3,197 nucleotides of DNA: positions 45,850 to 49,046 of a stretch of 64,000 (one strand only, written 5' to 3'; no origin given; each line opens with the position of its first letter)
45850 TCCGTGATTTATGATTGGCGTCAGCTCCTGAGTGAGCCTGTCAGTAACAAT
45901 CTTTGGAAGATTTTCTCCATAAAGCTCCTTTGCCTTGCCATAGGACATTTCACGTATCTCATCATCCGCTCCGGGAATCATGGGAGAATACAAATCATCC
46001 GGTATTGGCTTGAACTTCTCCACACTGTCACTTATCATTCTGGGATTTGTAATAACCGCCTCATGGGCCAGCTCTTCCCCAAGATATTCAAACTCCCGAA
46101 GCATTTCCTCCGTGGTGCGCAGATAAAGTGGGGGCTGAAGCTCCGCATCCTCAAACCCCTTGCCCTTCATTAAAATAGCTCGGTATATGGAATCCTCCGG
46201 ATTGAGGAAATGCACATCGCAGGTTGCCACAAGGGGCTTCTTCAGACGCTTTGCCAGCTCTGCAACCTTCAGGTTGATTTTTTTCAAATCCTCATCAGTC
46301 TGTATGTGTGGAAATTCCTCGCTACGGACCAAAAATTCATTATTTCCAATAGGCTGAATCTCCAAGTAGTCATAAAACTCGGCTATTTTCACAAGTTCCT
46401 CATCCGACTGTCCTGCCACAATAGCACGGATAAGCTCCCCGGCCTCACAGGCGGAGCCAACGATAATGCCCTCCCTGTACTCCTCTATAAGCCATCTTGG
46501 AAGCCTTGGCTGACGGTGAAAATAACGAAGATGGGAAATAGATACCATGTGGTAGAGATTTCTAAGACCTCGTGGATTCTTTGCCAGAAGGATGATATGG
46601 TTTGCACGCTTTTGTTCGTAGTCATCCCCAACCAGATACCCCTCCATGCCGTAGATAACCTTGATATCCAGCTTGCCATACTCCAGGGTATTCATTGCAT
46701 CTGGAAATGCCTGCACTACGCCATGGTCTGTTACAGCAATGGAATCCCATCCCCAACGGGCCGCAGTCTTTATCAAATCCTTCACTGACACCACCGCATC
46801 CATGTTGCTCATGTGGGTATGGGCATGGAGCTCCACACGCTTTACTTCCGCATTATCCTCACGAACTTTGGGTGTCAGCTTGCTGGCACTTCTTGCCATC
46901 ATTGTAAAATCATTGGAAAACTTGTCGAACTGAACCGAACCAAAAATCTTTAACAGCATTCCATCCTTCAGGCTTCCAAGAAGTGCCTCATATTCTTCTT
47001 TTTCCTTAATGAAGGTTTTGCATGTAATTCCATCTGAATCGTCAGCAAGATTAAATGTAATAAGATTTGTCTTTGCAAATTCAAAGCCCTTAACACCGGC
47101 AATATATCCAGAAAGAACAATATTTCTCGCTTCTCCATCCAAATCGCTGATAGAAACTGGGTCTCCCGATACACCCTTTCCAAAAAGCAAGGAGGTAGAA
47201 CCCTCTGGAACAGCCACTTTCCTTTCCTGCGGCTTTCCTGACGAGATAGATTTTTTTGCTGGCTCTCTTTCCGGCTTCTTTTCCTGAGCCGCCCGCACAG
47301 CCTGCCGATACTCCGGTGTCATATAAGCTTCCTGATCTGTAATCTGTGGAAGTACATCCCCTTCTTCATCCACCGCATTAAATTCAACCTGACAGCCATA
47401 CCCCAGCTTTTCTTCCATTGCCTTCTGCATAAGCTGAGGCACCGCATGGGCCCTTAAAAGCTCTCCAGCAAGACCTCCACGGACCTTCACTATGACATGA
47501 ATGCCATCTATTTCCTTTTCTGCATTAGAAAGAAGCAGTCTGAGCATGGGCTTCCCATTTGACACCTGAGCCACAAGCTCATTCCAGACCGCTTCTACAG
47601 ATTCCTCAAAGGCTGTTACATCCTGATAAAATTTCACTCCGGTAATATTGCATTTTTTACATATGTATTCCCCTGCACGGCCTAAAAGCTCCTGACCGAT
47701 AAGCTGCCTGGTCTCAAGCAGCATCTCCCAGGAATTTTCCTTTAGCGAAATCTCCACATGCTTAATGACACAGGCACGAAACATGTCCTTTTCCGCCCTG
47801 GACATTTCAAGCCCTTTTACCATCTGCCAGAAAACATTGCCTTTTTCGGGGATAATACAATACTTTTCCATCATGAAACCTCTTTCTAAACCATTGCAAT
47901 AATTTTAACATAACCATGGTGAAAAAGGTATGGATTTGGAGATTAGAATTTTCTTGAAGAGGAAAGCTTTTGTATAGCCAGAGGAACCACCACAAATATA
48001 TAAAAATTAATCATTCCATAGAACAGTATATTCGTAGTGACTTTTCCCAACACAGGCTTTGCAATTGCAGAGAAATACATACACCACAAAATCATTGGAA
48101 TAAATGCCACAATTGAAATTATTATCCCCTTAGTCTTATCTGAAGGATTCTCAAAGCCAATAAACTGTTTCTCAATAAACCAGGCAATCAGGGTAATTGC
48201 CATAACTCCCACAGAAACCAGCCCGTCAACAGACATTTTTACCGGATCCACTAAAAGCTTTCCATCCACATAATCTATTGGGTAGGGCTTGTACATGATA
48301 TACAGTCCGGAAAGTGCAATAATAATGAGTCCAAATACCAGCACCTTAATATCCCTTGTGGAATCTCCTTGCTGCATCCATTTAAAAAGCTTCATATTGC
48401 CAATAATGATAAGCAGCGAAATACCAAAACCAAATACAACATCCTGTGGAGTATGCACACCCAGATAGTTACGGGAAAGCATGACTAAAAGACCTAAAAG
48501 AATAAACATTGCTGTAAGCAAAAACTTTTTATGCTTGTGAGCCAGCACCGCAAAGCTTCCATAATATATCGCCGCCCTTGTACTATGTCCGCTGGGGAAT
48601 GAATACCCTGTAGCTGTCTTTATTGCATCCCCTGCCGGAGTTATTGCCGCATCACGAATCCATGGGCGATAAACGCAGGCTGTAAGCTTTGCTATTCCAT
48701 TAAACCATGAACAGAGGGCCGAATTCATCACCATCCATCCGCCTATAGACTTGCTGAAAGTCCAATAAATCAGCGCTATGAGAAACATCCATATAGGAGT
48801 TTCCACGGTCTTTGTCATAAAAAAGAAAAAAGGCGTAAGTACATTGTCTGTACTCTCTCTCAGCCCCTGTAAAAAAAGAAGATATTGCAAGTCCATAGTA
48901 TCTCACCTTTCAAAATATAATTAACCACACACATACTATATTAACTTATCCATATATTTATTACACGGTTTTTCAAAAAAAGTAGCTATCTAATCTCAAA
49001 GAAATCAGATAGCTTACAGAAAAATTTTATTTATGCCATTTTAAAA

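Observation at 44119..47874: PolC at the canonical locus lacks its proofreading exonuclease domain but keeps a complete PHP metal-ligand set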

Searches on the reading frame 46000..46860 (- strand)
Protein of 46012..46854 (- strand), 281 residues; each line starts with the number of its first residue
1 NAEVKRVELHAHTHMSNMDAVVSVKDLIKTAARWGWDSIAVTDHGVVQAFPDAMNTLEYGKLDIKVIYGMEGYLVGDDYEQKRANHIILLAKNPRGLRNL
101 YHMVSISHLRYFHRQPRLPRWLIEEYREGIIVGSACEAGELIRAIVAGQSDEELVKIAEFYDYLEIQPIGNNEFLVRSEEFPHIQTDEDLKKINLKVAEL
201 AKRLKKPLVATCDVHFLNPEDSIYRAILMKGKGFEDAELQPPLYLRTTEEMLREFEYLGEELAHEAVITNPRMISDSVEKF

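Call 15: search_solved_structures(query=window:46012-46854:-, show_alignments=5, max_evalue=0.01)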
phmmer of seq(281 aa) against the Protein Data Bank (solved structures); distinct sequences matched with E-value up to 0.01: 14.
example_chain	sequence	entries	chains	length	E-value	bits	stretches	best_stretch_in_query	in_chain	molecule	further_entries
3f2b_A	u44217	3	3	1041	1.5e-63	217.9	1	5-276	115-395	DNA-directed DNA polymerase III alpha chain | GEOBACILLUS KAUSTOPHILUS DNA POLC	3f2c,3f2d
9qpc_A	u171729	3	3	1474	2.8e-59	204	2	75-279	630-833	DNA polymerase III PolC-type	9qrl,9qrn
2hpi_A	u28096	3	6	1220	5.9e-16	61.9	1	3-230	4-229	DNA polymerase III alpha subunit | DNA polymerase III subunit alpha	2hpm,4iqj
3e0d_A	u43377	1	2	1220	1.5e-14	57.3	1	3-230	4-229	DNA polymerase III subunit alpha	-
4jom_A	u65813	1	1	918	1.6e-13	53.9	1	3-268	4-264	DNA polymerase III subunit alpha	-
5lew_A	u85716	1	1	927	2.2e-13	53.4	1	81-221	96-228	DNA polymerase III subunit alpha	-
7pu7_A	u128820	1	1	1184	3.5e-13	52.8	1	7-221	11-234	DNA polymerase III subunit alpha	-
4gx8_A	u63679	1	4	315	7.6e-11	45.1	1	3-267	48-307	DNA polymerase III subunit epsilon,DNA polymerase III subunit alpha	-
4gx9_A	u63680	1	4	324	8.4e-11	45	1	3-267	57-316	DNA polymerase III subunit epsilon,DNA polymerase III subunit alpha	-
2hnh_A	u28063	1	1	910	4.2e-10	42.7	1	3-268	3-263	DNA polymerase III alpha subunit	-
2hqa_A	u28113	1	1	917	4.2e-10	42.7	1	3-268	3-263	DNA polymerase III alpha subunit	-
5m1s_A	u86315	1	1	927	4.3e-10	42.6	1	3-268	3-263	DNA polymerase III subunit alpha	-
5fku_A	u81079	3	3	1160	6.8e-10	42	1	3-268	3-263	DNA POLYMERASE III SUBUNIT ALPHA | DNA POLYMERASE III ALPHA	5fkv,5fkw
9etk_A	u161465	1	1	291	0.0018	20.9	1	6-131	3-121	Metal-dependent phosphoesterases (PHP family)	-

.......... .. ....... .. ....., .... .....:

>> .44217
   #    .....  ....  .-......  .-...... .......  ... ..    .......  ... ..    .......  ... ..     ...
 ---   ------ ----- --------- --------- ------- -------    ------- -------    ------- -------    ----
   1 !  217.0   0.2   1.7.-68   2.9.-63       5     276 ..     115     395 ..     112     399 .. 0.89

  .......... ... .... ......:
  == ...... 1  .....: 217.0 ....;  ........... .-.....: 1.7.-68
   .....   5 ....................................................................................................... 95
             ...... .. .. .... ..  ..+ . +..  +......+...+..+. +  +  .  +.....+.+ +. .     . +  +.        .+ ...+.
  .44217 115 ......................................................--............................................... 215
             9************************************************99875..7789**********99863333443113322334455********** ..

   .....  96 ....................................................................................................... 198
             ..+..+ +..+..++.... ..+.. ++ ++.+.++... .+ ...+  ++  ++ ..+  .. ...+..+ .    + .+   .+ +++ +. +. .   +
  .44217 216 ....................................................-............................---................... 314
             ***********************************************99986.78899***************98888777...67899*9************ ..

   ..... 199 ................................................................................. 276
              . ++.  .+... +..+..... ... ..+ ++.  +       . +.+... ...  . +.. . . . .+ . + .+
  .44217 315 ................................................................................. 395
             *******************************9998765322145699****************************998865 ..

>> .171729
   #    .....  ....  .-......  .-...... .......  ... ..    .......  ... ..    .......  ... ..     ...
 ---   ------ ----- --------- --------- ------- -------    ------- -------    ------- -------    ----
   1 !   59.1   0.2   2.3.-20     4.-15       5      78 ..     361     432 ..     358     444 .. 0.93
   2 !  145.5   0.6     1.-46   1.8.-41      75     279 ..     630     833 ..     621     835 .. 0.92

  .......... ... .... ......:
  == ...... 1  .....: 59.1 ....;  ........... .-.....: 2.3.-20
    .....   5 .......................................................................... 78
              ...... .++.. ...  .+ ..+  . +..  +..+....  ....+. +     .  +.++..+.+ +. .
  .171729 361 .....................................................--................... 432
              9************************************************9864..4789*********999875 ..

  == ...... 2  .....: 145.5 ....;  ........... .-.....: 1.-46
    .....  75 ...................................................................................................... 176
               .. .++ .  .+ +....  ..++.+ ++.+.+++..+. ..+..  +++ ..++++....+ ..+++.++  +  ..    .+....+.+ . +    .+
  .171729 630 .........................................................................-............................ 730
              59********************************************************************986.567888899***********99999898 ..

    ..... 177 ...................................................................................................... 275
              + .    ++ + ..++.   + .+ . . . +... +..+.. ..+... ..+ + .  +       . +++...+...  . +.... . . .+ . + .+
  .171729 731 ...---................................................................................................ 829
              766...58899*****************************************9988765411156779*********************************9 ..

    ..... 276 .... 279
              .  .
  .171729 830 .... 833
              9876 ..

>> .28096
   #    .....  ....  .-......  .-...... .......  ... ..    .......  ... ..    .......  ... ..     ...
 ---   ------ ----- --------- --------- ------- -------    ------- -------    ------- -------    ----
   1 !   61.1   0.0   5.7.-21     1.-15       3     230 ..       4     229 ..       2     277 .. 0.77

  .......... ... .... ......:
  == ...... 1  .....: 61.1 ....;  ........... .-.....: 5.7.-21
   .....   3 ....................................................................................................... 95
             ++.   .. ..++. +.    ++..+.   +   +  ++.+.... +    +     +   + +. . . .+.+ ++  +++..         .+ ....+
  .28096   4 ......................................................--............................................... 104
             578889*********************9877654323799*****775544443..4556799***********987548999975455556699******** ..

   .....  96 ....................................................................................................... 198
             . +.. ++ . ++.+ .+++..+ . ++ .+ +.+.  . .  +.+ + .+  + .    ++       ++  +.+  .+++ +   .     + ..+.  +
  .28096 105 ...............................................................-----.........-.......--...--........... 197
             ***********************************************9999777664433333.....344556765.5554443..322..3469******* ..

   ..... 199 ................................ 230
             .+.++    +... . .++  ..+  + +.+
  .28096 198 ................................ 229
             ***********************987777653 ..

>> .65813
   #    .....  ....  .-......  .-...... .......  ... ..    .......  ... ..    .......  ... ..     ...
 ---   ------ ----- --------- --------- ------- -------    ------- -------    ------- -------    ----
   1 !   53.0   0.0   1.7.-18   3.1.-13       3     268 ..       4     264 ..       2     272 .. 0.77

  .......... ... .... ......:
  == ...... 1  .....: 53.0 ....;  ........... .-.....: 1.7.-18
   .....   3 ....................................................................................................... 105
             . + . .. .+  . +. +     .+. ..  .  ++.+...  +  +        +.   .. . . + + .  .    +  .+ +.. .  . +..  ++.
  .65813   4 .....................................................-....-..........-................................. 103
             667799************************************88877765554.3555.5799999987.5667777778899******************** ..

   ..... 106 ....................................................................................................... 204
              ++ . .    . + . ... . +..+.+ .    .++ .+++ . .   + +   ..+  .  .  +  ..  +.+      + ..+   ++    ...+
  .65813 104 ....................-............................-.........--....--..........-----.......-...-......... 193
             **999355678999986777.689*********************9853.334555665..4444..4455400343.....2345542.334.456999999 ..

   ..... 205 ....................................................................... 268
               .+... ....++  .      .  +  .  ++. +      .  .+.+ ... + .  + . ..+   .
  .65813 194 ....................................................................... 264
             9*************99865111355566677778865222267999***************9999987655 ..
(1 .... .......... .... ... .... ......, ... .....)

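Call 60: predict_structure(alignment_id=A1)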
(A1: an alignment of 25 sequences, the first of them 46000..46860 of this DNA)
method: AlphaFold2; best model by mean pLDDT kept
length: 287 residues; sequences in the alignment: 25
mean_pLDDT: 76.6   pTM: 0.80
mean pLDDT of the five models: 76.6, 76.2, 75.3, 74.9, 71.1
residues with pLDDT >= 90: 87; 70-90: 124; 50-70: 33; < 50: 43
segments of 3 or more residues with pLDDT < 50: 1-23, 228-246
pLDDT, mean of each block of 10 residues (from residue 1): 38 36 60 77 70 82 87 81 78 92 85 72 92 85 90 96 91 76 87 94 96 63 52 42 52 88 92 88 77
secondary structure, 60 per line:
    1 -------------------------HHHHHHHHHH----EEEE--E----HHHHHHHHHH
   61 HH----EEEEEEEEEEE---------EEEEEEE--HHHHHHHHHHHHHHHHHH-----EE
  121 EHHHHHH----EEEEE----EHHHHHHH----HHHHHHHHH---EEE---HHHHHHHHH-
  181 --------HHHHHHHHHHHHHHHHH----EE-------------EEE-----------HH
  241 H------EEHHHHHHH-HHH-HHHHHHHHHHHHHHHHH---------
elements in order: H26-35 E40-43 H51-62 E67-77 E87-93 H96-113 E119-121 H122-127 E132-136 H142-148 H153-161 E165-167 H171-179 H189-205 E225-227 H250-256 H262-278

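Call 62: fold_search(model_id=the predicted structure, library=pdb)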
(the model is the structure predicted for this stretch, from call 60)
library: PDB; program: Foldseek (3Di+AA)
matches with E <= 10: 1001; with E <= 0.001: 28
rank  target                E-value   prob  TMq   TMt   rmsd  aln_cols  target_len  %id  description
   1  3f2b_A                2.3e-23  1.00  0.72  0.23   5.8       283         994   43  DNA Polymerase PolC from Geobacillus kaustophilus complex with DNA, dGTP, Mg and Zn (released 2009-01-20)
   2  3f2c_A                3.6e-22  1.00  0.71  0.22   5.8       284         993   44  DNA Polymerase PolC from Geobacillus kaustophilus complex with DNA, dGTP and Mn (released 2009-01-20)
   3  9qrl_A                2.1e-19  1.00  0.77  0.22   6.7       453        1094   25  DNA polymerase with inhibitor #2 (released 2025-09-24)
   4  9qrn_A                8.5e-19  1.00  0.78  0.22   5.9       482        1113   24  DNA polymerase without DNA or inhibitor (released 2025-09-24)
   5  9qpc_A                1.0e-18  1.00  0.77  0.20   6.2       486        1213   23  DNA polymerase with inhibitor (released 2025-09-24)
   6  4iqj_C                4.2e-15  1.00  0.67  0.19   6.6       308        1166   24  Structure of PolIIIalpha-Tauc-DNA complex suggests an atomic model of the replisome (released 2013-03-13)
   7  4iqj_A                7.7e-15  1.00  0.67  0.18   7.2       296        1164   25  Structure of PolIIIalpha-Tauc-DNA complex suggests an atomic model of the replisome (released 2013-03-13)
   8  3e0d_A                1.3e-14  1.00  0.65  0.18   7.3       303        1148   24  Insights into the Replisome from the Crystral Structure of the Ternary Complex of the Eubacterial DNA Polymerase III a (released 2008-09-23)
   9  2hpi                  1.9e-14  1.00  0.65  0.18   6.3       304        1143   25  Eubacterial and Eukaryotic Replicative DNA Polymerases are not Homologous: X-ray Structure of DNA Polymerase III (released 2006-09-19)
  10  4iqj_B                4.0e-14  1.00  0.66  0.18   6.0       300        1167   25  Structure of PolIIIalpha-Tauc-DNA complex suggests an atomic model of the replisome (released 2013-03-13)
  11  4iqj_D                1.5e-13  1.00  0.68  0.18   6.8       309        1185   23  Structure of PolIIIalpha-Tauc-DNA complex suggests an atomic model of the replisome (released 2013-03-13)
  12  4jom                  2.4e-13  1.00  0.63  0.22   7.2       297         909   24  Structure of E. coli Pol III 3mPHP mutant (released 2013-05-29)
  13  7pu7_A                3.5e-13  1.00  0.67  0.20   7.0       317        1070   20  DNA polymerase from M. tuberculosis (released 2022-02-23)
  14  4gx8_B                5.1e-13  1.00  0.62  0.57   6.5       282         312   24  Crystal structure of a DNA polymerase III alpha-epsilon chimera (released 2013-04-03)
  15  2hnh                  1.6e-12  1.00  0.61  0.22   7.2       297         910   23  Crystal structure of the catalytic alpha subunit of E. coli replicative DNA polymerase III (released 2006-09-19)
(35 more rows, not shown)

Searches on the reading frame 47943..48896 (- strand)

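Call 12: search_protein_families(library=ncbifam, proteins=[window:47943-48896:-], max_evalue=0.00001)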
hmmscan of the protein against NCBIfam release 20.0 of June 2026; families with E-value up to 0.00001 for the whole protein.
window:47943-48896:- (317 aa): 2 families
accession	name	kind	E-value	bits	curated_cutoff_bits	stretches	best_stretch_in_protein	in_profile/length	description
NF007975.0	PRK10699.1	equivalog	1.6e-10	40.8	261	1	94-171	153-230/254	phosphatidylglycerophosphatase B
NF047884.1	UdeprDiPSep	equivalog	4.3e-08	33.3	250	1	12-162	33-178/188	undecaprenyl-diphosphatase SepP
